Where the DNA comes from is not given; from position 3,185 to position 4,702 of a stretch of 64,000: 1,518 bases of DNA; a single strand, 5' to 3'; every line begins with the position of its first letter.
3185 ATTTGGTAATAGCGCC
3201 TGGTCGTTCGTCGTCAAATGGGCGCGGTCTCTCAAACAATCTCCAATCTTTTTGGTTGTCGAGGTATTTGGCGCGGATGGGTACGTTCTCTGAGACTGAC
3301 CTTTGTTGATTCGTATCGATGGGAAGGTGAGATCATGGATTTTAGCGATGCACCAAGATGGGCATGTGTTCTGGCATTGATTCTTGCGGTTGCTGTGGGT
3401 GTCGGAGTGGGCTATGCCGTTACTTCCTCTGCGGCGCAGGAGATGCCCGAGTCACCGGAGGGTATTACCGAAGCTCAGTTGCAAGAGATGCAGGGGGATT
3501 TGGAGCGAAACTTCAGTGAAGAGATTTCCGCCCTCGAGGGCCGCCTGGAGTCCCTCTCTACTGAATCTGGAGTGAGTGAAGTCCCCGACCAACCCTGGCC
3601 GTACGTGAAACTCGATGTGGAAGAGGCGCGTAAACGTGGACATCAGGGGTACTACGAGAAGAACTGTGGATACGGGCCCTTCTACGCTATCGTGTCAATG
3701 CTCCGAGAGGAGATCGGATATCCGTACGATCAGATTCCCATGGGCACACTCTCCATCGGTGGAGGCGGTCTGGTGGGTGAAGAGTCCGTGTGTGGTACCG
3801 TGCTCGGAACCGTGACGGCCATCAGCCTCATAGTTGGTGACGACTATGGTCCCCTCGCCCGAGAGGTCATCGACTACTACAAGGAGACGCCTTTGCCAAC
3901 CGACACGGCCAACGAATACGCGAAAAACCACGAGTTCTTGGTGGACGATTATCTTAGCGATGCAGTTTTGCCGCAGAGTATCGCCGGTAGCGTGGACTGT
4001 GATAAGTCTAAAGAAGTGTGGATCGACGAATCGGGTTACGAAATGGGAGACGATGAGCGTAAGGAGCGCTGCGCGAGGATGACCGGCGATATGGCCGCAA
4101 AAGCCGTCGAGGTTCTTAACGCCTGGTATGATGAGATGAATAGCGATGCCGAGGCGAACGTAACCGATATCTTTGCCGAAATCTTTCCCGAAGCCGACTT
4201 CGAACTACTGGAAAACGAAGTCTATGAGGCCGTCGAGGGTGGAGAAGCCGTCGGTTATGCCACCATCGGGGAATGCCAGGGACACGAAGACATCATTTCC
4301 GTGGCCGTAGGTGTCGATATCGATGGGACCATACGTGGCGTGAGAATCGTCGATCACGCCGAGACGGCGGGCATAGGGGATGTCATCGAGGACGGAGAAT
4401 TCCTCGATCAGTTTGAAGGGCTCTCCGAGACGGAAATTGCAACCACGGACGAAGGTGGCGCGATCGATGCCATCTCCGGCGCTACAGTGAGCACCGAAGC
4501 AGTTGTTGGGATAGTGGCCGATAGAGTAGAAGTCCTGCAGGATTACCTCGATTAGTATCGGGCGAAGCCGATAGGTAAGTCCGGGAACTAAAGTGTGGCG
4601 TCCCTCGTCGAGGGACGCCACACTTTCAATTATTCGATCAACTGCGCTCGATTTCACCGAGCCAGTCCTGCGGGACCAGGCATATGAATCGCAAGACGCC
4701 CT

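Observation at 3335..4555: Membrane-anchored fusion of a C_GCAxxG_C_C redox domain to an FMN-binding domain with an SGAT flavinylation motif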

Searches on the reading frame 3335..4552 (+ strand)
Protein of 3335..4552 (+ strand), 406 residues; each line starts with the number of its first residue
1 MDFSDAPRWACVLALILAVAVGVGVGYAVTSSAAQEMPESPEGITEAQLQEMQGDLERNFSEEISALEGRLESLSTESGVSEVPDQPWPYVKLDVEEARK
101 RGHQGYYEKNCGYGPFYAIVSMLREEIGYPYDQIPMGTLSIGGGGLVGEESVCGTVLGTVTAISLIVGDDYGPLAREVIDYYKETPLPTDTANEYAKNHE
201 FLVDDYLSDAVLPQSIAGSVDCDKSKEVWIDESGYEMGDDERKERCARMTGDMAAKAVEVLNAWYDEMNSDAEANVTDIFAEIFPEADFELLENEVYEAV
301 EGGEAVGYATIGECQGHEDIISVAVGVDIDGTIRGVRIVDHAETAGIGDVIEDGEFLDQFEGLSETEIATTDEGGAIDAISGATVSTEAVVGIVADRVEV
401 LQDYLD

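Call 5: search_protein_families(library=pfam, proteins=[window:3335-4552:+], max_evalue=1)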
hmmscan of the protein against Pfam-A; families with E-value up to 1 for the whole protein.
window:3335-4552:+ (406 aa): 2 families
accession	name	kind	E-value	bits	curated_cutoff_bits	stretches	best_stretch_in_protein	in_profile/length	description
PF04205.19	FMN_bind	-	5.3e-14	53.1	22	1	316-396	1-74/77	FMN-binding domain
PF09719.15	C_GCAxxG_C_C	-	6.6e-10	39.6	27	1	118-259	6-117/118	Putative redox-active protein (C_GCAxxG_C_C)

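Call 6: search_protein_families(library=ncbifam, proteins=[window:3335-4552:+], max_evalue=1)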
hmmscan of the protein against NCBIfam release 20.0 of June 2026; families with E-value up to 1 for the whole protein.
window:3335-4552:+ (406 aa): 14 families
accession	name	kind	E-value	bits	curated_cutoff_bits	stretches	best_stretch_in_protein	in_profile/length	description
NF047622.1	SptSoretCytCDesul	equivalog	4.6e-34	118.1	400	1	84-267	44-221/275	split-Soret cytochrome c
NF041840.1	rnfG_Methano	equivalog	1.3e-21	77.1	230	1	297-402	78-185/189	Rnf electron transport complex subunit RnfG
TIGR01947.1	rnfG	subfamily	6.5e-21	75.3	102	1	279-401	51-185/187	RnfABCDGE type electron transport complex subunit G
NF045876.1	RnfG_DVU2794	exception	8e-19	67.9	205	1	294-401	71-179/190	RnfABCDGE type electron transport complex subunit G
NF002519.0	PRK01908.1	equivalog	5.8e-12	45.7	178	1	294-401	77-192/209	electron transport complex subunit RsxG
NF003753.0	PRK05346.2-4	equivalog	1e-05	25.1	329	1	317-405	138-243/249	Na(+)-translocating NADH-quinone reductase subunit C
NF003747.0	PRK05346.1-2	equivalog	3.4e-05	23.2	336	1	323-363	153-192/260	Na(+)-translocating NADH-quinone reductase subunit C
TIGR01909.1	C_GCAxxG_C_C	subfamily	4.9e-05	23.4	47.4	1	118-176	6-65/120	C-GCAxxG-C-C family (seleno)protein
TIGR01938.1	nqrC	equivalog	0.00029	20.5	144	1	324-394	155-238/251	NADH:ubiquinone reductase (Na(+)-transporting) subunit C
NF003749.0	PRK05346.1-5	equivalog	0.00094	18.6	255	1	327-392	161-236/261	Na(+)-translocating NADH-quinone reductase subunit C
NF003746.0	PRK05346.1-1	equivalog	0.0016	17.7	337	1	322-364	155-198/264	Na(+)-translocating NADH-quinone reductase subunit C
NF046105.1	TransRegNosR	equivalog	0.0089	14.3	1000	1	319-391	68-147/680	transcriptional regulator NosR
NF003755.0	PRK05346.2-6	equivalog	0.058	12.2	563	1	301-395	164-256/310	Na(+)-translocating NADH-quinone reductase subunit C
NF003750.0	PRK05346.2-1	equivalog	0.1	12.1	352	1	324-404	131-221/225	Na(+)-translocating NADH-quinone reductase subunit C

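Call 7: find_homologous_proteins(query=window:3335-4552:+, max_evalue=0.001)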
Query window:3335-4552:+ (406 aa): 30 proteins with E <= 0.001 among 8000 candidates.
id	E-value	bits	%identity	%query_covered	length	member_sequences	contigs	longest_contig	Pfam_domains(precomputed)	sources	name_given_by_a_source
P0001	2.4e-264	894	100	100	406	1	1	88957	PF09719.16,PF04205.20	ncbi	ncbi:MAG: C-GCAxxG-C-C family (seleno)protein [Bacillota bacterium]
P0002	5.5e-213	725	80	100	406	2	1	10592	PF09719.16,PF04205.20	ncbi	-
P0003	1.3e-127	444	56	96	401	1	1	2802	PF09719.16,PF04205.20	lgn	-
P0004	4.0e-114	400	51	95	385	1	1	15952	PF09719.16,PF04205.20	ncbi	-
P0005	8.9e-114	399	46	97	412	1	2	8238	PF09719.16,PF04205.20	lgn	-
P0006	1.2e-110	388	46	97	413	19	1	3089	PF09719.16,PF04205.20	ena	-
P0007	1.4e-106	375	53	79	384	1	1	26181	PF09719.16,PF04205.20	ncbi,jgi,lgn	-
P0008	8.8e-106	372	51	87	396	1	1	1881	PF09719.16,PF04205.20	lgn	-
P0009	2.7e-104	367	51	87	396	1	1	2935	PF09719.16,PF04205.20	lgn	-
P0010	1.4e-103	365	46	97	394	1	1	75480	PF09719.16,PF04205.20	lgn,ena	-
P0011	2.8e-102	361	53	79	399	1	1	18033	PF09719.16,PF04205.20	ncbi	ncbi:MAG: C-GCAxxG-C-C family (seleno)protein [Spirochaetales bacterium]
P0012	3.0e-102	361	51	84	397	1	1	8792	PF09719.16,PF04205.20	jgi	jgi:hypothetical protein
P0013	6.0e-102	360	50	79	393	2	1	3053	PF09719.16,PF04205.20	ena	-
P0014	1.4e-99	352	51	84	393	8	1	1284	PF09719.16,PF04205.20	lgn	-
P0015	1.9e-97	345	49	82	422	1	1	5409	PF09719.16,PF04205.20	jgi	-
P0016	2.0e-95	338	50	81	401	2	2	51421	PF09719.16,PF04205.20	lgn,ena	-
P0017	3.3e-95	337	49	81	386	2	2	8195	PF09719.16,PF04205.20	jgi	jgi:RnfABCDGE-type electron transport complex G subunit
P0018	2.2e-91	325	48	80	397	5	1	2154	PF09719.16,PF04205.20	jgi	jgi:uncharacterized protein with FMN-binding domain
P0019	4.9e-90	320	48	78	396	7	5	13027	PF09719.16,PF04205.20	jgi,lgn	jgi:uncharacterized protein with FMN-binding domain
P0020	1.1e-87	313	46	80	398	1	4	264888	PF09719.16,PF04205.20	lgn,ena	-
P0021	5.8e-85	304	48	76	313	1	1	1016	PF09719.16,PF04205.20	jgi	jgi:RnfABCDGE-type electron transport complex G subunit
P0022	1.9e-49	187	48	45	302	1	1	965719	PF09719.16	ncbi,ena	-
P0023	2.1e-44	170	44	46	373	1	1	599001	PF09719.16,PF18962.8,PF13860.13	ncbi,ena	-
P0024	6.3e-37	146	38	57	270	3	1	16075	PF09719.16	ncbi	-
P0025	3.0e-16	77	31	43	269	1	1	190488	PF09719.16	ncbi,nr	ncbi:C-GCAxxG-C-C family protein [Marinilabiliaceae bacterium ANBcel2]|nr:C-GCAxxG-C-C family protei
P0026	2.4e-9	55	34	32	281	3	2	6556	PF04205.20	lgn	-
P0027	3.1e-9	54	39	28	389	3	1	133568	PF04205.20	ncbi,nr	ncbi:MAG: FMN-binding protein [Bacillota bacterium]|nr:FMN-binding protein [Bacillota bacterium]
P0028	4.6e-8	51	35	30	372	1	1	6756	PF04205.20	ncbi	-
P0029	5.4e-7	47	37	24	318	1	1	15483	PF04205.20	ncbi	-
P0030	3.5e-6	44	38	27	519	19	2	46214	PF04205.20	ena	-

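Call 8: search_solved_structures(query=window:3335-4552:+, max_evalue=1, show_alignments=3)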
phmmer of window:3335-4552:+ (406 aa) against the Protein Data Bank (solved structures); distinct sequences matched with E-value up to 1: 6.
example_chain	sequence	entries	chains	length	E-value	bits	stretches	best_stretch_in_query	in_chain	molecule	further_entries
1h21_A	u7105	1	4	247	1.2e-23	86.9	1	88-267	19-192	SPLIT-SORET CYTOCHROME C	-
9eri_G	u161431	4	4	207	2.1e-11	46.6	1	274-403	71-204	Na(+)-translocating ferredoxin:NAD(+) oxidoreductase complex subunit G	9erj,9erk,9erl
8rb9_G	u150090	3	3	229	1.7e-08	37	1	280-396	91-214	Ion-translocating oxidoreductase complex subunit G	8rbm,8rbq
8ahx_G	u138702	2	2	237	1.9e-08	36.9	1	280-395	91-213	Ion-translocating oxidoreductase complex subunit G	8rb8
7zc6_G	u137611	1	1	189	3.7e-08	35.9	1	296-393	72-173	RnfG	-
4xhf_A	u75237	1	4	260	0.02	17.1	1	323-363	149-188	Na-translocating NADH-quinone reductase subunit C NqrC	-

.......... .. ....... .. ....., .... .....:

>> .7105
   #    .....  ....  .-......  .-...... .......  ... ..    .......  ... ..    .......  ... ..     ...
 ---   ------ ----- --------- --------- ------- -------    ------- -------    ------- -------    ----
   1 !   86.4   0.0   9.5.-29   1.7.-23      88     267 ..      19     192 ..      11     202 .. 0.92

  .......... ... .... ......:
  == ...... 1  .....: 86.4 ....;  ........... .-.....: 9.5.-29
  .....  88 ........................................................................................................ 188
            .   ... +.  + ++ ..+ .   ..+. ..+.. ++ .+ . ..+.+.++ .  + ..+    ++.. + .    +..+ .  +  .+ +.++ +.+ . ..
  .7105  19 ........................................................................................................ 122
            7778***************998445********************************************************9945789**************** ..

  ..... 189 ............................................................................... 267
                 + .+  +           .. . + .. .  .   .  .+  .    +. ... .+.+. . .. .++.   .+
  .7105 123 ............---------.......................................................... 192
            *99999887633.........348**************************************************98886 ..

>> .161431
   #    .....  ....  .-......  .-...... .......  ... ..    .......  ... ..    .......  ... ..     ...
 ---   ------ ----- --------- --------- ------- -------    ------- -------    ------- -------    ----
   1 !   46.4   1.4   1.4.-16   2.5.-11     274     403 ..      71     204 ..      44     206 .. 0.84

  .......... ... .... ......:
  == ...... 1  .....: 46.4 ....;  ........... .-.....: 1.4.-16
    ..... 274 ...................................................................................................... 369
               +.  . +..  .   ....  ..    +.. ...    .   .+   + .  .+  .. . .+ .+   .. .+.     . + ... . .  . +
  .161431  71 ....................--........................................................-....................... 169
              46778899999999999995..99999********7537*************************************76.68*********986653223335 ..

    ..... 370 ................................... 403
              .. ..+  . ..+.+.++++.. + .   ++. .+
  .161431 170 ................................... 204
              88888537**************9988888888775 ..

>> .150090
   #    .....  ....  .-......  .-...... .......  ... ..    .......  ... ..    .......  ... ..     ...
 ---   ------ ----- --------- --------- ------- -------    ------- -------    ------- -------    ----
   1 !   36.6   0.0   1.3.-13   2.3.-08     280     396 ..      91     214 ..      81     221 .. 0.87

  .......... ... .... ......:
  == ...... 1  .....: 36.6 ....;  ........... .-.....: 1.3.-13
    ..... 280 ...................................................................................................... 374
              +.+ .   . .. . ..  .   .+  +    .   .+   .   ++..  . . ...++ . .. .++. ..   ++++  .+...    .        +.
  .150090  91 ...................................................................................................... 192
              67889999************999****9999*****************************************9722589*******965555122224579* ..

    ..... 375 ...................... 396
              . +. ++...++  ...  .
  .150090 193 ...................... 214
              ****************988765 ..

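Call 10: find_encoding_contigs(protein=P0001, flank=10000, max_places=3)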
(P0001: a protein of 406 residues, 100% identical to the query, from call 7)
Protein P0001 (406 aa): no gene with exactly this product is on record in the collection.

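Call 11: find_encoding_contigs(protein=P0020, flank=10000, max_places=2)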
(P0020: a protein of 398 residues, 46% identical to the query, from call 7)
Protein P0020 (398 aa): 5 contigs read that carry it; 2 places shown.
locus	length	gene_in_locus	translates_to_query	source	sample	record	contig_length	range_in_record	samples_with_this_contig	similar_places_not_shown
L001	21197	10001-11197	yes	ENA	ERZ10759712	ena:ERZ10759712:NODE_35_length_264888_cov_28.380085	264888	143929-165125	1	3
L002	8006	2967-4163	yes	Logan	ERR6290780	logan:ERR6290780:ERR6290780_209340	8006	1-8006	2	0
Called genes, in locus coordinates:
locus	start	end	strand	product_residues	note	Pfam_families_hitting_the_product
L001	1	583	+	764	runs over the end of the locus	-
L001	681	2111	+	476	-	PF00072:Response_reg, PF07568:HisKA_2, PF13581:HATPase_c_2 (weak), PF02518:HATPase_c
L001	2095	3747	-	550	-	PF02771:Acyl-CoA_dh_N, PF02770:Acyl-CoA_dh_M, PF00441:Acyl-CoA_dh_1, PF08028:Acyl-CoA_dh_2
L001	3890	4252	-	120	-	PF13622:4HBT_3 (weak), PF03061:4HBT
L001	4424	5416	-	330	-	PF00268:Ribonuc_red_sm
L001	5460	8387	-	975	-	PF03477:ATP-cone, PF00317:Ribonuc_red_lgN, PF02867:Ribonuc_red_lgC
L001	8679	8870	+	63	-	PF01192:RNA_pol_Rpb6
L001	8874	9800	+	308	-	PF01745:IPT (faint), PF01715:IPPT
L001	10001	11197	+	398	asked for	PF09719:C_GCAxxG_C_C, PF04205:FMN_bind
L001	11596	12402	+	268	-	PF00809:Pterin_bind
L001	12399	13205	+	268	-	PF19293:CdaA_N (weak), PF02457:DAC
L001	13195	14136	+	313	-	PF07949:YbbR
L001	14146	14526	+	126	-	PF01648:ACPS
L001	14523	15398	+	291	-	PF09986:DUF2225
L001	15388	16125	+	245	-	PF01416:PseudoU_synth_1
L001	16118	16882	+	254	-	PF03167:UDG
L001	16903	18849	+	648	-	PF17764:PriA_3primeBD, PF04851:ResIII, PF13604:AAA_30, PF00270:DEAD, PF18319:Zn_ribbon_PriA, PF00271:Helicase_C, PF18074:PriA_C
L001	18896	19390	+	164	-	PF01327:Pep_deformylase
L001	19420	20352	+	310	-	PF00551:Formyl_trans_N, PF02911:Formyl_trans_C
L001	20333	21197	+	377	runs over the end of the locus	PF03793:PASTA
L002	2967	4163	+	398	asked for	PF09719:C_GCAxxG_C_C, PF04205:FMN_bind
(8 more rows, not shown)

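Call 12: find_encoding_contigs(protein=P0010, flank=10000, max_places=2)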
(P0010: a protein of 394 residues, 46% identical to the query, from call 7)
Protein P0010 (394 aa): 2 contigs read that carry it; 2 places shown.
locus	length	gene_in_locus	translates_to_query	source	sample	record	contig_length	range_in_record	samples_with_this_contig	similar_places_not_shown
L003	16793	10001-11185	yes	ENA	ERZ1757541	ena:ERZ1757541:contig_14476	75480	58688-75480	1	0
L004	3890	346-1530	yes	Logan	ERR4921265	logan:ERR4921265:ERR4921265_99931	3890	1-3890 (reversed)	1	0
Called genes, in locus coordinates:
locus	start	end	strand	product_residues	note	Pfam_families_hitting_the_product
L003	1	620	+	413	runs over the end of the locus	PF04055:Radical_SAM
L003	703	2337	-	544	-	PF00890:FAD_binding_2 (weak), PF01266:DAO (weak), PF01593:Amino_oxidase, PF03486:HI0933_like (weak), PF07992:Pyr_redox_2 (faint), PF12831:FAD_oxidored, PF13450:NAD_binding_8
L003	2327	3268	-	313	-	PF00106:adh_short, PF01370:Epimerase (weak), PF08659:KR, PF13561:adh_short_C2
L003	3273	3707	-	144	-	PF12680:SnoaL_2, PF10184:DUF2358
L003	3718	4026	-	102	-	-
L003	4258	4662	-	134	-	PF13470:PIN_3 (weak)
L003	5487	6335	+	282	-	PF01554:MatE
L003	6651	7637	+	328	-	PF04069:OpuAC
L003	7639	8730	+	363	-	PF00005:ABC_tran, PF13304:AAA_21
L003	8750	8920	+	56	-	PF00571:CBS (weak)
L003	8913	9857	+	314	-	PF00528:BPD_transp_1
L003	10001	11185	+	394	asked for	PF09719:C_GCAxxG_C_C, PF04205:FMN_bind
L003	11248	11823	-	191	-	PF27226:AF_1845 (weak)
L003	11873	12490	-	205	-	PF13386:DsbD_2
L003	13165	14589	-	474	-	PF00478:IMPDH (faint), PF03060:NMO, PF01070:FMN_dh (weak), PF01180:DHO_dh (weak)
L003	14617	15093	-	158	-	PF01325:Fe_dep_repress, PF02742:Fe_dep_repr_C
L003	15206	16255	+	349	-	PF01547:SBP_bac_1, PF13531:SBP_bac_11, PF13416:SBP_bac_8, PF13343:SBP_bac_6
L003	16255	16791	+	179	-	?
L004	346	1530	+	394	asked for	PF09719:C_GCAxxG_C_C, PF04205:FMN_bind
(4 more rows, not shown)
